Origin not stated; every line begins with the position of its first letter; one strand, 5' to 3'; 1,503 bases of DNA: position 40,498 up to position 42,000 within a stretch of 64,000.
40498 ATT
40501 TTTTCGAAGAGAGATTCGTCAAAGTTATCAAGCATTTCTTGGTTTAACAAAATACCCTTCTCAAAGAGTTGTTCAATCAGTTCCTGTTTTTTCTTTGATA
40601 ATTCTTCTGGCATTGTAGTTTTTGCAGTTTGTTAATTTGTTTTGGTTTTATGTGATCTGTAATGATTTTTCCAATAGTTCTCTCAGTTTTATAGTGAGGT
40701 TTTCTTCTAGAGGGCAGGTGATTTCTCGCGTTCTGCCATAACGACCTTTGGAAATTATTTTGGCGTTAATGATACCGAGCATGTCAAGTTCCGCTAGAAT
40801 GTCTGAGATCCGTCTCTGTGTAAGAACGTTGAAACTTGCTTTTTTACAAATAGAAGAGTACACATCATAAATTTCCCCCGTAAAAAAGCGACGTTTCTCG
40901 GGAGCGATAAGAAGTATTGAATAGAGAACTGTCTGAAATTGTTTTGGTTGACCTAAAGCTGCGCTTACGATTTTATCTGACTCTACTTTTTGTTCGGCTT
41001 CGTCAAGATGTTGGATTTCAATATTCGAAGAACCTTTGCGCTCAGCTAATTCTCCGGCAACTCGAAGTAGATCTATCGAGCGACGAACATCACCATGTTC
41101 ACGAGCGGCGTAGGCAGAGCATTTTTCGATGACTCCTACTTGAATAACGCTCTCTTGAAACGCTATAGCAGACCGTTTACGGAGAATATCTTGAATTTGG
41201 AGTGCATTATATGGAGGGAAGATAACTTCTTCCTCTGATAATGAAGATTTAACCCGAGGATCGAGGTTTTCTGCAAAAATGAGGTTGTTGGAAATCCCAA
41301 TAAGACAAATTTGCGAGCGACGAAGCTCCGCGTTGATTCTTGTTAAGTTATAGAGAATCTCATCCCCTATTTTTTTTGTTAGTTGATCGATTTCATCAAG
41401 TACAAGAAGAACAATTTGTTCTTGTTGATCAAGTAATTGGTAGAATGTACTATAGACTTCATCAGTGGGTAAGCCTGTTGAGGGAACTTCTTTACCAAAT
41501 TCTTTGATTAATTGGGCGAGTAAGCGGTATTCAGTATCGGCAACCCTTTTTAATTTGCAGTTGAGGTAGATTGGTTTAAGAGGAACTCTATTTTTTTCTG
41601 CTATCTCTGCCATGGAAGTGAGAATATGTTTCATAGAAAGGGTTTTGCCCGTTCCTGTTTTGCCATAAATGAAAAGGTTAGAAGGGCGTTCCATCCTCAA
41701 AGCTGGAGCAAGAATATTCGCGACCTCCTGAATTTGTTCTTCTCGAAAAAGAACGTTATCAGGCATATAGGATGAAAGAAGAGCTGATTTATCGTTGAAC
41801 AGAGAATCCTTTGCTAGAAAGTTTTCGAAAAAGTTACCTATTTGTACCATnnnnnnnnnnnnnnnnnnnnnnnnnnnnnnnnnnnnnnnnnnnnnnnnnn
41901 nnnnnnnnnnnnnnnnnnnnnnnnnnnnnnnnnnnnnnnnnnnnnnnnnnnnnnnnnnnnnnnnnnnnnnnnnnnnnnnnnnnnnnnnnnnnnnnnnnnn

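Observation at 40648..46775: Replication island: oriC with mini-ORBs flanked by the orc1/cdc6-polD operon and by mcm, an RPA32-like gene and tbp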

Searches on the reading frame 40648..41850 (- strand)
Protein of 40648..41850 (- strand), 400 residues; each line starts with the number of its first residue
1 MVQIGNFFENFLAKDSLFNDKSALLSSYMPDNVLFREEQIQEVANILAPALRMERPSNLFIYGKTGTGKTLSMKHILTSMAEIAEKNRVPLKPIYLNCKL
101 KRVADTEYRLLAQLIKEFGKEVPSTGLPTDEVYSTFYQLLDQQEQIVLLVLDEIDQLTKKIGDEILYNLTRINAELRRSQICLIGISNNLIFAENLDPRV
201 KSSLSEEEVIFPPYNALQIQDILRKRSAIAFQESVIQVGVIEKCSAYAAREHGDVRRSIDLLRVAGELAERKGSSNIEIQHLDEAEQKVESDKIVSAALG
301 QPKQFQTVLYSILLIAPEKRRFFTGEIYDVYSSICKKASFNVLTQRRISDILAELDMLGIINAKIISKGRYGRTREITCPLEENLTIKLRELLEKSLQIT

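Call 3: search_protein_families(library=pfam, proteins=[window:40648-41850:-])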
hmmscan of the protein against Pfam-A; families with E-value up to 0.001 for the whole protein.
window:40648-41850:- (400 aa): 12 families
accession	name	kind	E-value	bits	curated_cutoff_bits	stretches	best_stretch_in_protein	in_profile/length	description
PF09079.17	Cdc6_C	-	5.6e-25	87.6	25.1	1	300-384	5-91/96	CDC6, C terminal winged helix domain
PF22703.2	Cdc6_lid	-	3.2e-22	78.6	27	1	220-286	1-67/68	Cdc6 AAA+ ATPase-type lid domain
PF13401.12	AAA_22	-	1.2e-11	45.4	27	1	55-185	4-122/130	AAA domain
PF13191.12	AAA_16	-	1.1e-08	36.2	32.6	1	33-159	2-146/167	AAA ATPase domain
PF05621.17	TniB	-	2.3e-07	30.9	22.4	1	47-188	26-164/189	Bacterial TniB protein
PF05729.18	NACHT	-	1.3e-06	28.8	26.7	1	59-163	3-99/167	NACHT domain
PF22606.2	Cdc6-ORC-like_ATPase_lid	-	2.4e-06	27.8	27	1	214-270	1-57/60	Cdc6/ORC-like, ATPase lid domain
PF00004.35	AAA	-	1.1e-05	26.3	21.2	1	60-203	2-121/131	ATPase family associated with various cellular activities (AAA)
PF01637.24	ATPase_2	-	2.5e-05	24.7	33.2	1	36-171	4-137/225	ATPase domain predominantly from Archaea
PF13479.12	AAA_24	-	0.00013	22.3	27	0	58-166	4-85/195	AAA domain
PF00270.35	DEAD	-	0.00054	20.2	26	0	55-176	13-147/167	DEAD/DEAH box helicase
PF19995.5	iSTAND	-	0.00098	20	24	0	38-167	8-138/163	inactive STAND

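Call 11: find_homologous_proteins(query=window:40648-41850:-)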
Query window:40648-41850:- (400 aa): 8000 proteins with E <= 0.001 among 8000 candidates; the best 120 are listed.
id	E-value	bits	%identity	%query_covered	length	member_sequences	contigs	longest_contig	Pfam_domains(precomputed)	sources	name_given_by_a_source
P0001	3.6e-253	857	100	100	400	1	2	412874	PF22703.3,PF05729.19,PF22606.3,PF00004.36,PF13401.13,PF01637.25,PF05621.18,PF09079.18,PF13191.13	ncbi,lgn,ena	-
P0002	2.8e-208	709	79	100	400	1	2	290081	PF22703.3,PF22606.3,PF00004.36,PF13401.13,PF05621.18,PF09079.18,PF13191.13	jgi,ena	jgi:archaeal cell division control protein 6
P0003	3.2e-206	703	78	100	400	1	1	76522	PF22703.3,PF05729.19,PF22606.3,PF00004.36,PF13401.13,PF01637.25,PF05621.18,PF09079.18,PF13191.13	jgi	jgi:archaeal cell division control protein 6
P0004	6.1e-205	698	76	100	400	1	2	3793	PF22703.3,PF22606.3,PF00004.36,PF13401.13,PF01637.25,PF05621.18,PF09079.18,PF13191.13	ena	-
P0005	3.0e-204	696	77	96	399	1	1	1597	PF22703.3,PF22606.3,PF00004.36,PF13401.13,PF01637.25,PF05621.18,PF09079.18,PF13191.13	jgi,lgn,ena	-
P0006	4.8e-204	695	76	100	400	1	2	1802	PF22703.3,PF22606.3,PF00004.36,PF13401.13,PF01637.25,PF05621.18,PF09079.18,PF13191.13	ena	-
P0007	5.6e-204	695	76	100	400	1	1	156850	PF22703.3,PF22606.3,PF00004.36,PF13401.13,PF01637.25,PF05621.18,PF09079.18,PF13191.13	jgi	jgi:archaeal cell division control protein 6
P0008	7.1e-204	695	77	100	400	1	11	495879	PF22703.3,PF05729.19,PF22606.3,PF00004.36,PF13401.13,PF01637.25,PF05621.18,PF09079.18,PF13191.13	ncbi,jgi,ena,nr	ncbi:AAA family ATPase [Candidatus Woesearchaeota archaeon]|jgi:archaeal cell division control prote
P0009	7.8e-204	695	77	100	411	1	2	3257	PF22703.3,PF05729.19,PF22606.3,PF00004.36,PF13401.13,PF01637.25,PF05621.18,PF09079.18,PF13191.13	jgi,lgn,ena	-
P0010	9.6e-204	694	78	99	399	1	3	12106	PF22703.3,PF22606.3,PF00004.36,PF13401.13,PF01637.25,PF05621.18,PF09079.18,PF13191.13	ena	-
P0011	9.9e-204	694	78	96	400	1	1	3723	PF22703.3,PF22606.3,PF00004.36,PF13401.13,PF01637.25,PF05621.18,PF09079.18,PF13191.13,PF24389.2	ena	-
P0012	1.4e-203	694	77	100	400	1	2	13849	PF22703.3,PF22606.3,PF00004.36,PF13401.13,PF01637.25,PF05621.18,PF09079.18,PF13191.13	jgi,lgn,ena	-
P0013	1.5e-203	694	77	100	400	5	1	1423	PF22703.3,PF22606.3,PF00004.36,PF13401.13,PF01637.25,PF05621.18,PF09079.18,PF13191.13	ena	-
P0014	1.7e-203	694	78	96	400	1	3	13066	PF22703.3,PF22606.3,PF00004.36,PF13401.13,PF01637.25,PF05621.18,PF09079.18,PF13191.13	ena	-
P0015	4.3e-203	692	77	100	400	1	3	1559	PF22703.3,PF05729.19,PF00004.36,PF13401.13,PF01637.25,PF05621.18,PF09079.18,PF13191.13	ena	-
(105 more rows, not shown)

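Call 15: find_related_loci(query=A1, collection=genome_contigs, flank=10000)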
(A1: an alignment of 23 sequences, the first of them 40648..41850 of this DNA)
Query A1 (400 aa) in genome_contigs; peptide patterns used: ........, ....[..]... (x = any residue, [..] = any of these).
508 stretches matched a pattern; 381 encode a relative of the query (tblastn E <= 1e-3); the best 80 are kept; 80 distinct loci.
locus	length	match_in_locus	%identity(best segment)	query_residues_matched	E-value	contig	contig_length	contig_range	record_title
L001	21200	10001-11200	77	1-400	0e+0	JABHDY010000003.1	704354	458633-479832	MAG: Candidatus Woesearchaeota archaeon isolate SI037_bin144 k141_1199542, whole genome shotgun sequence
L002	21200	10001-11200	77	1-400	0e+0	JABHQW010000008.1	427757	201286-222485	MAG: Candidatus Woesearchaeota archaeon isolate SI039_bin115 k141_1797022, whole genome shotgun sequence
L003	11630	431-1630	77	1-400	0e+0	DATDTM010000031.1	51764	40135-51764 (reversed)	MAG TPA_asm: Candidatus Nanoarchaeia archaeon isolate SMAG_U8031 k141_73274, whole genome shotgun sequence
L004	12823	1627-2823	76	1-399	0e+0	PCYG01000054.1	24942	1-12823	MAG: Candidatus Woesearchaeota archaeon CG10_big_fil_rev_8_21_14_0_10_32_24 CG10_8_21_14_0.10_scaffold_7232_c, whole gen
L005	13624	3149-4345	75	2-400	0e+0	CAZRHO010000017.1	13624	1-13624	MAG TPA_asm: uncultured Methanosarcinales archaeon isolate binchicken_co141_112 genome assembly, contig: NODE_18494_leng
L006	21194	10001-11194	77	2-399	0e+0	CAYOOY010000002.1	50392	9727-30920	MAG TPA_asm: uncultured Methanosarcinales archaeon isolate binchicken_co141_64 genome assembly, contig: NODE_2904_length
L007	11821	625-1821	76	1-399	0e+0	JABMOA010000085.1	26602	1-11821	MAG: Candidatus Woesearchaeota archaeon isolate bin.502 k141_3972170, whole genome shotgun sequence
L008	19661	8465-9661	77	1-399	0e+0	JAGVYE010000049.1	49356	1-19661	Candidatus Woesearchaeota archaeon isolate RIFCSPHIGHO2_02_FULL_38_13 rifcsphigho2_02_scaffold_1747, whole genome shotgu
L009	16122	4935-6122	76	4-399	0e+0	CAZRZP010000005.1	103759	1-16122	MAG TPA_asm: uncultured Methanosarcinales archaeon isolate SRP200020_co5_201 genome assembly, contig: NODE_248_length_10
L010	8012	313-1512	75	1-400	0e+0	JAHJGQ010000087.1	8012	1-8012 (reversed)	MAG: Nanoarchaeota archaeon isolate Modern_marine_glass_biofilm.mb.79 Modern_marine_glas.mb.79_k141_814829, whole genome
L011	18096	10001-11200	75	1-400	0e+0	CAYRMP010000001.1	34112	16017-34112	MAG TPA_asm: uncultured Methanosarcinales archaeon isolate binchicken_co38_613 genome assembly, contig: NODE_2644_length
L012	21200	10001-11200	74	1-400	0e+0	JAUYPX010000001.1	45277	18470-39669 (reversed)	MAG: Nanoarchaeota archaeon isolate C4_metabat.bin.63 C4_k141_536453, whole genome shotgun sequence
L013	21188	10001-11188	77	4-399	0e+0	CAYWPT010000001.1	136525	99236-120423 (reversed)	MAG TPA_asm: uncultured Methanosarcinales archaeon isolate SRP200020_co5_127 genome assembly, contig: NODE_142_length_13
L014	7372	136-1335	74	1-400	0e+0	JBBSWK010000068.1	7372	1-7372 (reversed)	MAG: Nanoarchaeota archaeon isolate H51-bin025_1 H51_bin025_1_000000000071, whole genome shotgun sequence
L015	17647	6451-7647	73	2-400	0e+0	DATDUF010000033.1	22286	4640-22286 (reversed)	MAG TPA_asm: Candidatus Nanoarchaeia archaeon isolate SMAG_U8050 k141_209380, whole genome shotgun sequence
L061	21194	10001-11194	74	1-398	0e+0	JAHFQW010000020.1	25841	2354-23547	MAG: archaeon isolate nzgw56 NODE_791_length_25842_cov_4.327126, whole genome shotgun sequence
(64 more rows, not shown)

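Call 25: find_encoding_contigs(protein=P0001, flank=10000, max_places=4)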
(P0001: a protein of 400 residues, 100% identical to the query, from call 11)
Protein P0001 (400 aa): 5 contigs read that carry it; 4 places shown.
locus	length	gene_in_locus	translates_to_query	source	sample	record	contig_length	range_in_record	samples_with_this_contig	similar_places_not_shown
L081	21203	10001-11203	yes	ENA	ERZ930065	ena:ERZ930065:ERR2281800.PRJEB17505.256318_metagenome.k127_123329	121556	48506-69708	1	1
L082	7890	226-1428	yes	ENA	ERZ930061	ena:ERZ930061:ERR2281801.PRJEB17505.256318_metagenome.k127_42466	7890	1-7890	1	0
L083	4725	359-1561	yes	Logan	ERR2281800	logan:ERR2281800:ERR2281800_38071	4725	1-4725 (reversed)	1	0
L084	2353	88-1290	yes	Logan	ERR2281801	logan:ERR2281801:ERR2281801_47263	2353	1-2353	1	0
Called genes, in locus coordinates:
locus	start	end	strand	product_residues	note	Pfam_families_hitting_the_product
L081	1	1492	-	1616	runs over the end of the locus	-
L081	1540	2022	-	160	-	PF01876:RNase_P_p30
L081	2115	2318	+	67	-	PF21965:SAMP2 (weak), PF02597:ThiS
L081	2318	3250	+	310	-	PF01171:ATP_bind_3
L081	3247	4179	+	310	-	PF00899:ThiF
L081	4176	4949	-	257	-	PF22025:ThiI_fer, PF02926:THUMP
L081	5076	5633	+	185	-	PF00352:TBP, PF11858:DUF3378 (faint), PF00352:TBP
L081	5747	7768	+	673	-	PF14551:MCM_N, PF17207:MCM_OB, PF00493:MCM, PF00158:Sigma54_activat (faint), PF07728:AAA_5, PF01078:Mg_chelatase, PF17855:MCM_lid, PF21120: (weak), +1 more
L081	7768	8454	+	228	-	PF01336:tRNA_anti-codon (weak)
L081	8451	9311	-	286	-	PF01944:SpoIIM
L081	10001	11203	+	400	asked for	PF01637:ATPase_2 (faint), PF05621:TniB (weak), PF13191:AAA_16, PF05729:NACHT (weak), PF13401:AAA_22, PF22606:Cdc6-ORC-like_ATPase_lid (weak), PF22703:Cdc6_lid, PF09079:WHD_Cdc6, +1 more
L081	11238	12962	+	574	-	PF01336:tRNA_anti-codon (weak), PF00149:Metallophos, PF04042:DNA_pol_E_B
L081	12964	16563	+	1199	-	PF03833:PolC_DP2_N, PF24844:PolC_DP2_central, PF24846:PolC_DP2_cat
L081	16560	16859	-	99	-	PF04242:DUF424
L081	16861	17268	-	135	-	PF01873:eIF-5_eIF-2B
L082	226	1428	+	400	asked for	PF01637:ATPase_2 (faint), PF05621:TniB (weak), PF13191:AAA_16, PF05729:NACHT (weak), PF13401:AAA_22, PF22606:Cdc6-ORC-like_ATPase_lid (weak), PF22703:Cdc6_lid, PF09079:WHD_Cdc6, +1 more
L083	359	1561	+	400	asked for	PF01637:ATPase_2 (faint), PF05621:TniB (weak), PF13191:AAA_16, PF05729:NACHT (weak), PF13401:AAA_22, PF22606:Cdc6-ORC-like_ATPase_lid (weak), PF22703:Cdc6_lid, PF09079:WHD_Cdc6, +1 more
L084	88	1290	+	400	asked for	PF01637:ATPase_2 (faint), PF05621:TniB (weak), PF13191:AAA_16, PF05729:NACHT (weak), PF13401:AAA_22, PF22606:Cdc6-ORC-like_ATPase_lid (weak), PF22703:Cdc6_lid, PF09079:WHD_Cdc6, +1 more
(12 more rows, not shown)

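Call 32: find_related_loci(query=A1, collection=metagenome_contigs, flank=10000)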
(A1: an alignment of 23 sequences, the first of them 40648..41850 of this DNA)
Query A1 (400 aa) in metagenome_contigs; peptide patterns used: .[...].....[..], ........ (x = any residue, [..] = any of these).
600 stretches matched a pattern (row limit reached: there are more); 485 encode a relative of the query (tblastn E <= 1e-3); the best 80 are kept; 80 distinct loci.
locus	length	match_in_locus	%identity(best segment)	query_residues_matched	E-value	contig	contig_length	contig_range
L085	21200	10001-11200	77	1-400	0e+0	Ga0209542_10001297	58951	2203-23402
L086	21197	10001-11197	75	2-400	0e+0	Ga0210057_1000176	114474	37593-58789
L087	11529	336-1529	77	2-399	0e+0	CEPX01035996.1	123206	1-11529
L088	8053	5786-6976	75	2-398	0e+0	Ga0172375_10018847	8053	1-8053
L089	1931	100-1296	75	2-400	0e+0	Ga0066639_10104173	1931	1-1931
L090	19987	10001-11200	73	1-400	0e+0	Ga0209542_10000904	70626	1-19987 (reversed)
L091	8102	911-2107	76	1-399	0e+0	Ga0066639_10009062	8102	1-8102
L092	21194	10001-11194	76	2-399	0e+0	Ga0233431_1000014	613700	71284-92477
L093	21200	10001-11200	74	1-400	0e+0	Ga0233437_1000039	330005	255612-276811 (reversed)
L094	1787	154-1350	74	2-400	0e+0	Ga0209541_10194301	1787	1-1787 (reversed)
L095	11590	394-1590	75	2-400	0e+0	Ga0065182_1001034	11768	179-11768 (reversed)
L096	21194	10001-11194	77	2-399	0e+0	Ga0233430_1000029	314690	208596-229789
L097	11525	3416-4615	73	1-400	0e+0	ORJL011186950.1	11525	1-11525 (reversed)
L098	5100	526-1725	74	1-400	0e+0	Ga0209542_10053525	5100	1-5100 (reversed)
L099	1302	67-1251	73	1-395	0e+0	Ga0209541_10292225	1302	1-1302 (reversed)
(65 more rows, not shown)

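Call 36: search_solved_structures(query=window:40648-41850:-, max_evalue=0.00001)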
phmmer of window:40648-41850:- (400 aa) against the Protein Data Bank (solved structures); distinct sequences matched with E-value up to 0.00001: 19.
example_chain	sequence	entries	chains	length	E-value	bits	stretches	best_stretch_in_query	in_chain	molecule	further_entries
2qby_A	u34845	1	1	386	1.1e-101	343.9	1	14-394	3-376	Cell division control protein 6 homolog 1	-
2v1u_A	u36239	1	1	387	2.2e-91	310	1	16-381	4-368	CELL DIVISION CONTROL PROTEIN 6 HOMOLOG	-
2qby_B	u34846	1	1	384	4.5e-40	141.2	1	32-398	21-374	Cell division control protein 6 homolog 3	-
8s0e_G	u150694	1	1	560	2.9e-27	99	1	17-287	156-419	Cell division control protein 6 homolog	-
8rwv_F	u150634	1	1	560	3.3e-27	98.9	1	16-287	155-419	Cell division control protein 6 homolog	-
7jgr_G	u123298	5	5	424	1.7e-21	80.1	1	21-273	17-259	Cell division control protein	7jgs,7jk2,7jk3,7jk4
5uj7_A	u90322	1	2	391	7.6e-18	68.1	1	25-339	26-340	Origin recognition complex subunit 1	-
7jpo_A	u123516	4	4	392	7.7e-18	68.1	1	25-339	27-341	Origin recognition complex subunit 1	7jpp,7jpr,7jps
5ujm_A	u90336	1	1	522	2.5e-17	66.4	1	25-339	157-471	Origin recognition complex subunit 1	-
7ctf_A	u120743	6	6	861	4.2e-17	65.6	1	25-338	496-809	Origin recognition complex subunit 1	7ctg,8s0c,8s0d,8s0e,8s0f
8rwv_A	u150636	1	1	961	5.4e-17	65.3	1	25-338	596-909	Origin recognition complex subunit 1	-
1fnn_A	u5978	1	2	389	2.9e-16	62.8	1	20-382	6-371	CELL DIVISION CONTROL PROTEIN 6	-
1w5s_A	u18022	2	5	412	2.1e-14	56.8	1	14-375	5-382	ORIGIN RECOGNITION COMPLEX SUBUNIT 2 ORC2 | ORC2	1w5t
4xgc_A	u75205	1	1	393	5.4e-13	52.1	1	21-299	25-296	Origin recognition complex subunit 1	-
7jgr_A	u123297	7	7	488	9.8e-13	51.3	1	21-298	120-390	Origin recognition complex subunit 1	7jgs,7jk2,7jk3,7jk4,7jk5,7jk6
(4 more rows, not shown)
